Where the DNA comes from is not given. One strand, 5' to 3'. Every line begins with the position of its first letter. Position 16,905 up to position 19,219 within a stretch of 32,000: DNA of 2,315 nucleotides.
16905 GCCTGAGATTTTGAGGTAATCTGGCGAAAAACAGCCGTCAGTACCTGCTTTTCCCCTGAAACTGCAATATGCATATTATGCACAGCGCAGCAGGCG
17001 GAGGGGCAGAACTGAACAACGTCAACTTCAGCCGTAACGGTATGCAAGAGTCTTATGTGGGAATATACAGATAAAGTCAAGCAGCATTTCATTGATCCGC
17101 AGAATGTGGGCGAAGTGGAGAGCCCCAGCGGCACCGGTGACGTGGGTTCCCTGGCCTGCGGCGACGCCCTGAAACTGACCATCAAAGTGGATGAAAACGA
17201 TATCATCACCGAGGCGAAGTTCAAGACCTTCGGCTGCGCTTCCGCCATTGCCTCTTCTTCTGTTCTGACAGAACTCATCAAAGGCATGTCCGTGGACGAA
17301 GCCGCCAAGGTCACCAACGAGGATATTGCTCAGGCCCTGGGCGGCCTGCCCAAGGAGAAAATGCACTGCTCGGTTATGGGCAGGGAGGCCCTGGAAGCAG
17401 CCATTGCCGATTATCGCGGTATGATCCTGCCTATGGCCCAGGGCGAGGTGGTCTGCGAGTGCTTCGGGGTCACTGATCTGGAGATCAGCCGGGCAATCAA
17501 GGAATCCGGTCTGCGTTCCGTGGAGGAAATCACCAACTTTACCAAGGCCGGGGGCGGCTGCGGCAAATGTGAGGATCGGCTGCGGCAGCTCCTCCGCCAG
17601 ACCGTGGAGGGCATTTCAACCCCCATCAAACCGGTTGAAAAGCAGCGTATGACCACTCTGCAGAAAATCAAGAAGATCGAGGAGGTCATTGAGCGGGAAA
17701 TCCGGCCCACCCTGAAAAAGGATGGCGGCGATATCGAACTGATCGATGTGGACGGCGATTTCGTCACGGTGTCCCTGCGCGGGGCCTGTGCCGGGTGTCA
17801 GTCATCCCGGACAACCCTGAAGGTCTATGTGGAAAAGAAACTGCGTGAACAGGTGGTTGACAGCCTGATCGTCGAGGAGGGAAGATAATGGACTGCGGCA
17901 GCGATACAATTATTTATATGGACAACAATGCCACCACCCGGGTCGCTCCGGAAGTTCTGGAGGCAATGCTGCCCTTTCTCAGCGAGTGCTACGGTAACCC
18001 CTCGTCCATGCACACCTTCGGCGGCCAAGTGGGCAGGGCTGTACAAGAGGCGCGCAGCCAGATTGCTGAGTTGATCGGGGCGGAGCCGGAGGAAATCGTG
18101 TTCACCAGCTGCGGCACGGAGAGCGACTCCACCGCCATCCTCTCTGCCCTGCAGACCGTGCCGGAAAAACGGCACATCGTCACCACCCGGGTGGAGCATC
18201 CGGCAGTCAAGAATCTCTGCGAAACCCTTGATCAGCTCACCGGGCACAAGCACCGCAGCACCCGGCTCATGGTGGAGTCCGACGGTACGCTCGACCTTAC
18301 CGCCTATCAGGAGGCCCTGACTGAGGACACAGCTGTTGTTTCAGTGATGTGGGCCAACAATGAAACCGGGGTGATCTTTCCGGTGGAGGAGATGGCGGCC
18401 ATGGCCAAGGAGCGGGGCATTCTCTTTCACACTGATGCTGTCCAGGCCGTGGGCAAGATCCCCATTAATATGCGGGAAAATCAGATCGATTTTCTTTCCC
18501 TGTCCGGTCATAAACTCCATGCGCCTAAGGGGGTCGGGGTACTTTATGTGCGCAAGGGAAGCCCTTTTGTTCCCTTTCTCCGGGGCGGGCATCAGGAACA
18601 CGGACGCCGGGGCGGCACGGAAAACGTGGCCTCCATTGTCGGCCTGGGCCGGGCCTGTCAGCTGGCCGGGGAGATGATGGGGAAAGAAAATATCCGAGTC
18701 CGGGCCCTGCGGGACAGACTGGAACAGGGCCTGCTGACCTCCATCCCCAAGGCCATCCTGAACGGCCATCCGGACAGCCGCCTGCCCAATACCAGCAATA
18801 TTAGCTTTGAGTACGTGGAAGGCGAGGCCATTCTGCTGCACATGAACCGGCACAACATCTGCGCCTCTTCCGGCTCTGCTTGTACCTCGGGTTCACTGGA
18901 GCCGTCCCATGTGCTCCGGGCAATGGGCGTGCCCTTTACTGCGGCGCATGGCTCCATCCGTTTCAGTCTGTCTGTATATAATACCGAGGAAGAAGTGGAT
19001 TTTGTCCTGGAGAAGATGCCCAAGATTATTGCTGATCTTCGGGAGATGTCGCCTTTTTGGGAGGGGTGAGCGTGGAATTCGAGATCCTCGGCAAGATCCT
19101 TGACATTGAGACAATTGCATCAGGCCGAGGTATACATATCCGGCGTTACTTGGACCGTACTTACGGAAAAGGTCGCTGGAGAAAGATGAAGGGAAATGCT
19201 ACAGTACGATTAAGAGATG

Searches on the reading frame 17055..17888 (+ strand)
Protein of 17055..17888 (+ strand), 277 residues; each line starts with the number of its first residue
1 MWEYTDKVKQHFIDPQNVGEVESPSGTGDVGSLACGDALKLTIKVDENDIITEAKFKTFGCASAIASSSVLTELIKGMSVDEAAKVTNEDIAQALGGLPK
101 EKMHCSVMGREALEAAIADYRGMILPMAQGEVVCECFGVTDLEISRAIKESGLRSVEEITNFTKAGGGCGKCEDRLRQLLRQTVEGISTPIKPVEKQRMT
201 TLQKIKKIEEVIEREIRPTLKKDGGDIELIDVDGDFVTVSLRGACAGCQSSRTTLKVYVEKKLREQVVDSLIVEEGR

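Call 24: search_protein_families(library=pfam, proteins=[window:17055-17888:+], max_evalue=0.001)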
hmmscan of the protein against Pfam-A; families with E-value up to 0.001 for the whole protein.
window:17055-17888:+ (277 aa): 3 families
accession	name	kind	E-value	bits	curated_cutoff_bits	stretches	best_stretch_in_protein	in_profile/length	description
PF01592.21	NifU_N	-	4.5e-50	169.5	22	1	3-122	1-122/127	NifU-like N terminal domain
PF01106.22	NifU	-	1.7e-24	86.2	27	1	208-273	1-66/67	NifU-like domain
PF04324.20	Fer2_BFD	-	4.6e-19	68.9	26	1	132-181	1-49/50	BFD-like [2Fe-2S] binding domain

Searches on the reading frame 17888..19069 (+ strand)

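Call 24: search_protein_families(library=pfam, proteins=[window:17888-19069:+], max_evalue=0.001)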
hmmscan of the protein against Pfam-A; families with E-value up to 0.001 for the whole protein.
window:17888-19069:+ (393 aa): 3 families
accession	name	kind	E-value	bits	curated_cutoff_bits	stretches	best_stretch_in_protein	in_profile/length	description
PF00266.25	Aminotran_5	-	2.8e-89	300.1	21.5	1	9-371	1-369/371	Aminotransferase class-V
PF00155.27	Aminotran_1_2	-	4.4e-09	36.4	19.7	1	52-183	44-185/361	Aminotransferase class I and II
PF01212.27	Beta_elim_lyase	-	6.4e-07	29.4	27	1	51-230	33-215/288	Beta-eliminating lyase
